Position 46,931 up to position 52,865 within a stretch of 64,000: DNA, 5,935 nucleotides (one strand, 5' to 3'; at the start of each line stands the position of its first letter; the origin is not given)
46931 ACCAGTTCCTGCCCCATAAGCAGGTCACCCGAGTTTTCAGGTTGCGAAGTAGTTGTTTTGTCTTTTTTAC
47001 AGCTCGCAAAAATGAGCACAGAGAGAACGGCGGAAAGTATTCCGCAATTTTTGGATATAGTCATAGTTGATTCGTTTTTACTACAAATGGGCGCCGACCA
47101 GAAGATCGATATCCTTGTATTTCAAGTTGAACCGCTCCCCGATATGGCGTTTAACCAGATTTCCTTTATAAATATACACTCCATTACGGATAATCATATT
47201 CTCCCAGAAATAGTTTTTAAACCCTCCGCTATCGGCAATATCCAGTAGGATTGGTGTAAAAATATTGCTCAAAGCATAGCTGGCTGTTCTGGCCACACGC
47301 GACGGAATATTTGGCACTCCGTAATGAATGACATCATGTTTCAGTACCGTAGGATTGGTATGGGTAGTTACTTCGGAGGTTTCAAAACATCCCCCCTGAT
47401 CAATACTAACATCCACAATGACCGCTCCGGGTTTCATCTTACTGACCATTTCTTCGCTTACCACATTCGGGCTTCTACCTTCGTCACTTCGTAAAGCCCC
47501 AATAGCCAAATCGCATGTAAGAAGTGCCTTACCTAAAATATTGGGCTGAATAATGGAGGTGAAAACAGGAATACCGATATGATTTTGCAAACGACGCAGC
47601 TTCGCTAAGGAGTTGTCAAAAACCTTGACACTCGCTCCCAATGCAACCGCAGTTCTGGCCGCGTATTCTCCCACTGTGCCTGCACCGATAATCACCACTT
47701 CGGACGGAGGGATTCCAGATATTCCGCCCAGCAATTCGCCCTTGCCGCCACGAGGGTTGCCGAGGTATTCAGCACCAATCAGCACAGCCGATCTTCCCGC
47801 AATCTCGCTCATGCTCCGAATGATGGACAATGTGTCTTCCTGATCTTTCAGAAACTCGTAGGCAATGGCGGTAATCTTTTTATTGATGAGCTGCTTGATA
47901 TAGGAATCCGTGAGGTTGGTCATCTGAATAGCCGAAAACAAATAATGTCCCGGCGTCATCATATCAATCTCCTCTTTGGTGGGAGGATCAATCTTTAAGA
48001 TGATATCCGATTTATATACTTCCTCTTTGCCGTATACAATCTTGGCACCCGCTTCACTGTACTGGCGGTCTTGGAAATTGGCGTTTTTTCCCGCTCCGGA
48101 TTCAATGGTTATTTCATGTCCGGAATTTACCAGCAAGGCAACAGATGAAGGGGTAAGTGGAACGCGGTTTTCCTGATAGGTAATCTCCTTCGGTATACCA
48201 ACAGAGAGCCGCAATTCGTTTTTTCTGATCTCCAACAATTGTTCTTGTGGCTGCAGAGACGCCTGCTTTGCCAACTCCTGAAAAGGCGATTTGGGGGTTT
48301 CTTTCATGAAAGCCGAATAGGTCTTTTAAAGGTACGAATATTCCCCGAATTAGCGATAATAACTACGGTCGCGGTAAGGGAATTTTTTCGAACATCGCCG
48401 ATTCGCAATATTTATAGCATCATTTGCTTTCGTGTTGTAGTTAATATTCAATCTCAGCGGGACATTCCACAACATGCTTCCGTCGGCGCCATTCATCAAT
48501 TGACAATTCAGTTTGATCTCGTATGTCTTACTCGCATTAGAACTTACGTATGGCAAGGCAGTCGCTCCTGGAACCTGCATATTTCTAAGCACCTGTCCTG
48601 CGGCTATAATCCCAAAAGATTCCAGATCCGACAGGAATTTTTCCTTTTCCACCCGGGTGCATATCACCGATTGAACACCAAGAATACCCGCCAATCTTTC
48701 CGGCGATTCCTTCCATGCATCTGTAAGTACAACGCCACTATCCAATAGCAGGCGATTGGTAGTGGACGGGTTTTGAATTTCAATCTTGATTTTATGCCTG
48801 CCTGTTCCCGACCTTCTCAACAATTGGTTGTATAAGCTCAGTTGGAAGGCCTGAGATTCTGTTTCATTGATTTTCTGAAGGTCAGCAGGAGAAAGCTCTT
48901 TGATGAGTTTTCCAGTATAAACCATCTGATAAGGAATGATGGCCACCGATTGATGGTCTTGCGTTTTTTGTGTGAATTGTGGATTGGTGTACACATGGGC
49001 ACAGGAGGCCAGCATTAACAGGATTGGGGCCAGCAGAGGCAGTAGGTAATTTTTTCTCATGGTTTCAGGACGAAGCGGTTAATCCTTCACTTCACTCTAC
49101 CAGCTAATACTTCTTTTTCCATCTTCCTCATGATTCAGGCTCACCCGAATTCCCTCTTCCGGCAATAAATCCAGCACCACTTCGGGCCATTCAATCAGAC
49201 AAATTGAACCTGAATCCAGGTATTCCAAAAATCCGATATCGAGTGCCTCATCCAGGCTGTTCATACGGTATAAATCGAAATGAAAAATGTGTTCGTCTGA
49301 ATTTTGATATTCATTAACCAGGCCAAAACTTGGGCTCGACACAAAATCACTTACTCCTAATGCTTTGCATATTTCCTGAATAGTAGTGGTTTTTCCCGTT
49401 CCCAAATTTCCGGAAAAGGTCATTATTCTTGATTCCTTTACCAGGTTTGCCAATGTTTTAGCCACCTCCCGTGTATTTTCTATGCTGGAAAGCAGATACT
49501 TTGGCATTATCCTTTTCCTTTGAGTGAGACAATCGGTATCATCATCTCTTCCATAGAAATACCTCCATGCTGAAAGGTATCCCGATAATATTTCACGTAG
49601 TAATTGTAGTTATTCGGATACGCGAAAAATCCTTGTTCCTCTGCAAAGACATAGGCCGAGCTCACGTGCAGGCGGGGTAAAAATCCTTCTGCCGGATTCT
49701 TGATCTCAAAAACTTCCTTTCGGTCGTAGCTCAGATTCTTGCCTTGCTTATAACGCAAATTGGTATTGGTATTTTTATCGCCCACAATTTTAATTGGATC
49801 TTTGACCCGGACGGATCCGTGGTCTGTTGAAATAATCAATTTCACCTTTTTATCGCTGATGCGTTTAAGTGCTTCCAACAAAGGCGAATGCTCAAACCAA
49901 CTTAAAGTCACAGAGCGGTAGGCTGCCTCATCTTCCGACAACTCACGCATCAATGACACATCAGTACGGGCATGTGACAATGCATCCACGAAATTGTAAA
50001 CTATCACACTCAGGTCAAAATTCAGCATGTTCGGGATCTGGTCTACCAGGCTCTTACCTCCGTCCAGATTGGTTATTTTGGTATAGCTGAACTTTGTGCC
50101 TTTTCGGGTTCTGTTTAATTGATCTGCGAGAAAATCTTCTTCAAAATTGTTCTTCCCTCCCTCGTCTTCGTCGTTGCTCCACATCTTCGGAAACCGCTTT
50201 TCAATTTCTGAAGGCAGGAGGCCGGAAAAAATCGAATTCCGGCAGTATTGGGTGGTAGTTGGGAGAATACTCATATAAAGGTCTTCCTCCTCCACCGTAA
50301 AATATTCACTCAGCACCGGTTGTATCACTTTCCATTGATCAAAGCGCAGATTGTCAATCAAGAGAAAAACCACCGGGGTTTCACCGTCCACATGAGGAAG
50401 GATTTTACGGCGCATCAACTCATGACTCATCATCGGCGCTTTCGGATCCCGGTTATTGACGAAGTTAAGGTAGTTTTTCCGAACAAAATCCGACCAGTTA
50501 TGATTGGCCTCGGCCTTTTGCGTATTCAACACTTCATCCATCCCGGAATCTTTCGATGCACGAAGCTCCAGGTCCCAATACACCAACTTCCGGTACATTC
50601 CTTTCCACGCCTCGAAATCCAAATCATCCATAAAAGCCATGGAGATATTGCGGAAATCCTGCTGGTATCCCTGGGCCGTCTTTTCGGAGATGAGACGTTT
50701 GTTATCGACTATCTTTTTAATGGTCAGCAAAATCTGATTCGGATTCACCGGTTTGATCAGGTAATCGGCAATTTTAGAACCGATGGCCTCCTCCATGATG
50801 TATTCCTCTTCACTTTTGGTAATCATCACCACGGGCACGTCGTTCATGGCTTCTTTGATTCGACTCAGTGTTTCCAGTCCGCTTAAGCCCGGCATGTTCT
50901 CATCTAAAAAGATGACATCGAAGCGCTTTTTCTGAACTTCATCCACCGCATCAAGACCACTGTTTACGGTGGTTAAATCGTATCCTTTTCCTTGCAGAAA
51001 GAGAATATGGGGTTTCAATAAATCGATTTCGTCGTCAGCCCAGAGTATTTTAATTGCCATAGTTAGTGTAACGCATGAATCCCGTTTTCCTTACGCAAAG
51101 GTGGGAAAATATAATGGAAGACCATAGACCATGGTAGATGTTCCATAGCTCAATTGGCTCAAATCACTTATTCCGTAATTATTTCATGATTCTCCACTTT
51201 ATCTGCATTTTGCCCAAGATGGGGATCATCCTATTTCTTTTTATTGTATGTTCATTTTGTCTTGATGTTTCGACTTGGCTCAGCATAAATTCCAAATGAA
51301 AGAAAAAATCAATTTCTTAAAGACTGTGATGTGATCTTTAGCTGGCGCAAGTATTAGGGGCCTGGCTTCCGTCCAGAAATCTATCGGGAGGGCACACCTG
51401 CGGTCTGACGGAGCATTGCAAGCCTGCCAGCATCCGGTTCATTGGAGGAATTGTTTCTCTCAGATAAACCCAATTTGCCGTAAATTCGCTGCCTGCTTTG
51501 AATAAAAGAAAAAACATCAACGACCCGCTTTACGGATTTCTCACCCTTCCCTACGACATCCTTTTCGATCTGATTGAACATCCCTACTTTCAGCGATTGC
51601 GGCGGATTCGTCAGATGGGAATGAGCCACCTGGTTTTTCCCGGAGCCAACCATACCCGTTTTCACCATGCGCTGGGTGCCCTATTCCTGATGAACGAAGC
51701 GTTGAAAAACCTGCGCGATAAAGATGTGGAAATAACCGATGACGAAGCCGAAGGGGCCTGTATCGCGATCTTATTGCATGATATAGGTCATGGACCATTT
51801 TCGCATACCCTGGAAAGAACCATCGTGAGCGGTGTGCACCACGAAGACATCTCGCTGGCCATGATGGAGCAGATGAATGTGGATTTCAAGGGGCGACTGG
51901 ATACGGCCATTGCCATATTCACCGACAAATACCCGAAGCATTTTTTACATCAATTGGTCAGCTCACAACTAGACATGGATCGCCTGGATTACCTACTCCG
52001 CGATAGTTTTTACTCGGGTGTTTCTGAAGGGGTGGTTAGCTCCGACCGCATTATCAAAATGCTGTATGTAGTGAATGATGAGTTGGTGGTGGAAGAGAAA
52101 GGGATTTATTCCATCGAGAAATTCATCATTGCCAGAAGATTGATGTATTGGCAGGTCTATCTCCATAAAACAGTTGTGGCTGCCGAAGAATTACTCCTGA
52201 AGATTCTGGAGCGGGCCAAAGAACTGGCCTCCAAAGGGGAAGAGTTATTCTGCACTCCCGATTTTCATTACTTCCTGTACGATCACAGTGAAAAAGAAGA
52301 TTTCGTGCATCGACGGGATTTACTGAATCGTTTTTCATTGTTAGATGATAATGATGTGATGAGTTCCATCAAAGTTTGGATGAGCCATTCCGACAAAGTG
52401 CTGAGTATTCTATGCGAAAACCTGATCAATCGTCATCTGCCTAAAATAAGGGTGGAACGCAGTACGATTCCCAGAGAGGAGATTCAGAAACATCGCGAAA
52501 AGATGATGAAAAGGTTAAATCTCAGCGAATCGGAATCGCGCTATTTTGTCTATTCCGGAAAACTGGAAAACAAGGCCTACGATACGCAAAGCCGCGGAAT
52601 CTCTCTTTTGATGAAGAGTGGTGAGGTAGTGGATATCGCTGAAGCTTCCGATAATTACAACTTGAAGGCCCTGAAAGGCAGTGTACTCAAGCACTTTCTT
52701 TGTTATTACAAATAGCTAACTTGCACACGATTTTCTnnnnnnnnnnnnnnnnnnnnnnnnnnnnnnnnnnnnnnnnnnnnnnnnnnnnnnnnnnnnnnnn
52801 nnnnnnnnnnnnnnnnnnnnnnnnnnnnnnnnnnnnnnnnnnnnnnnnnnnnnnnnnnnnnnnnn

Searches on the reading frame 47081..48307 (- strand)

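Call 10: search_protein_families(library=pfam, proteins=[window:47081-48307:-], max_evalue=0.01)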
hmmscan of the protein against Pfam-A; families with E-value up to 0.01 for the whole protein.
window:47081-48307:- (408 aa): 8 families
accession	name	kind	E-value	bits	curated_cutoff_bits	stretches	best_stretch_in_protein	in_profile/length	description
PF01262.27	AlaDh_PNT_C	-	4.4e-65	219.5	23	1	174-386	1-213/214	Alanine dehydrogenase/PNT, C-terminal domain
PF05222.21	AlaDh_PNT_N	-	2.6e-40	138.2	30.4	1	37-170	1-136/136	Alanine dehydrogenase/PNT, N-terminal domain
PF02826.25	2-Hacid_dh_C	-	3.1e-05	23.9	25.1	1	202-301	37-127/178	D-isomer specific 2-hydroxyacid dehydrogenase, NAD binding domain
PF02254.24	TrkA_N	-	0.00021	22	23.8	1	204-275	1-73/116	TrkA-N domain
PF03807.23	F420_oxidored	-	0.0015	19.5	21.6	0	204-250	2-50/94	NADP oxidoreductase coenzyme F420-dependent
PF01488.26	Shikimate_DH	-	0.0019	18.8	24.3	1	202-301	13-112/138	Shikimate / quinate 5-dehydrogenase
PF02737.24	3HCDH_N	-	0.0081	16.5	22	0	204-244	2-42/180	3-hydroxyacyl-CoA dehydrogenase, NAD binding domain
PF03446.21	NAD_binding_2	-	0.009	16.5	21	0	204-301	2-93/161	NAD binding domain of 6-phosphogluconate dehydrogenase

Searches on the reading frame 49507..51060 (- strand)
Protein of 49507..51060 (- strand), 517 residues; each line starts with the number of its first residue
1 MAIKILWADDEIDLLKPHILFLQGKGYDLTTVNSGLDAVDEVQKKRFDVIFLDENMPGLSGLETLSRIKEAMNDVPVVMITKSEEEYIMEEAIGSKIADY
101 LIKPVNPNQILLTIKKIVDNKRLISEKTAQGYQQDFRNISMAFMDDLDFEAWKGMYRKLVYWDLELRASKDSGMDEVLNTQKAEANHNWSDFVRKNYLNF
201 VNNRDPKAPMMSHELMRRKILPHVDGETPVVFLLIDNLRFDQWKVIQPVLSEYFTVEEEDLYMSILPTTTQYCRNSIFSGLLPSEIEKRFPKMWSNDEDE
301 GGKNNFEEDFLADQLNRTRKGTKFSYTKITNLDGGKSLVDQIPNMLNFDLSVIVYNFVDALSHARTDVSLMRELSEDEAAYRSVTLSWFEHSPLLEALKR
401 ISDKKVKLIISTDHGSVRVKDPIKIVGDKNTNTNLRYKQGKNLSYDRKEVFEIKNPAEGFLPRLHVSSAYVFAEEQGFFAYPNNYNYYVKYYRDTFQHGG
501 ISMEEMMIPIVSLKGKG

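Call 19: search_protein_families(library=pfam, proteins=[window:49507-51060:-], max_evalue=0.001)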
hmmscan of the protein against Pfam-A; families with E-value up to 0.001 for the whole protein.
window:49507-51060:- (517 aa): 2 families
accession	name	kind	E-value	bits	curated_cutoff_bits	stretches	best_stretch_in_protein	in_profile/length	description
PF00072.30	Response_reg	-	2.7e-23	82.7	30.2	1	5-114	1-110/111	Response regulator receiver domain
PF08665.17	PglZ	-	1.6e-22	80.8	25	1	230-422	3-178/179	PglZ domain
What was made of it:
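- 49507..51060 (-): PorX, the T9SS response regulator (context showing the organism has a T9SS). Response_reg + PglZ domains (call 19).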

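Call 38: search_protein_families(library=ncbifam, proteins=[window:49507-51060:-], max_evalue=0.001)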
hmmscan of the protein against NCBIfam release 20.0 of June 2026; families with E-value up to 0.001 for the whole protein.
window:49507-51060:- (517 aa): 91 families (the best 25 are shown)
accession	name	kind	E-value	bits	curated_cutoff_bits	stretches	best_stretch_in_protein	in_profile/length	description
NF052313.1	T9SS_RR_PorX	equivalog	7.3e-248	823.4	300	1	4-516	2-513/513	T9SS response regulator signal transducer PorX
NF033449.0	BREX_PglZ_3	exception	4.3e-25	88.1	250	1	99-513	249-641/642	BREX-3 system phosphatase PglZ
NF047793.1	ResRegPgtA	equivalog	9.1e-17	61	650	1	4-128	7-132/414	two-component system response regulator PgtA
NF041946.1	LuxO_transreg_Vib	equivalog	1.7e-15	56.7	800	1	21-134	15-128/463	quorum-sensing sigma-54 dependent transcriptional regulator LuxO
NF007689.0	PRK10365.1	equivalog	1.3e-14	53.8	760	1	3-133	6-136/441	sigma-54-dependent response regulator transcription factor ZraR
NF053512.1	nitric_RR_NosR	exception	2.3e-14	53.2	400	1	5-128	1-125/422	response regulator c-di-GMP phosphodiesterase, NosR family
NF007982.1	PRK10710.1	equivalog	5e-14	52.4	380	1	3-127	8-131/235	envelope stress response regulator BaeR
NF007005.1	PRK09468.1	equivalog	6.7e-14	51.9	331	1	3-121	4-122/237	osmolarity response regulator transcription factor OmpR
NF007935.0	PRK10651.1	equivalog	1.3e-13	50.6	250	1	33-134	39-140/216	two-component system response regulator NarL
NF040689.1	MtrAB_MtrA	equivalog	2.3e-13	50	300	1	6-118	2-113/219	MtrAB system response regulator MtrA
NF007135.0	PRK09581.1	equivalog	3.1e-13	49.3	474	1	4-128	4-130/457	PleD family two-component system response regulator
NF041733.1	resp_reg_CseB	equivalog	3.6e-13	49.4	350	1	5-148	3-143/228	two-component system response regulator CseB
NF008296.0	PRK11083.1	equivalog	3.9e-13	49.4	273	1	4-127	5-127/228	two-component system response regulator CreB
NF007018.1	PRK09483.1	equivalog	5e-13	49.2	280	1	31-131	32-132/217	UvrY/SirA/GacA family response regulator transcription factor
NF008677.0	PRK11697.1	equivalog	5.8e-13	48.8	246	1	32-125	33-123/238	two-component system response regulator BtsR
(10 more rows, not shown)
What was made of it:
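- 49507..51060 (-): NF052313 T9SS_RR_PorX 823 bits (cut-off 300) (call 38).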

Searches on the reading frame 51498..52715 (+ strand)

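Call 19: search_protein_families(library=pfam, proteins=[window:51498-52715:+], max_evalue=0.001)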
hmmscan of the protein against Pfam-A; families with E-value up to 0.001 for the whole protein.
window:51498-52715:+ (405 aa): 2 families
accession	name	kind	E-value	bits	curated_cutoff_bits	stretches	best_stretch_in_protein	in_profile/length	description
PF19276.4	HD_assoc_2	-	2e-09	37.7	23.1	1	182-258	3-80/222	HD associated region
PF01966.28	HD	-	9.4e-06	26.3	22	1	54-164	1-111/116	HD domain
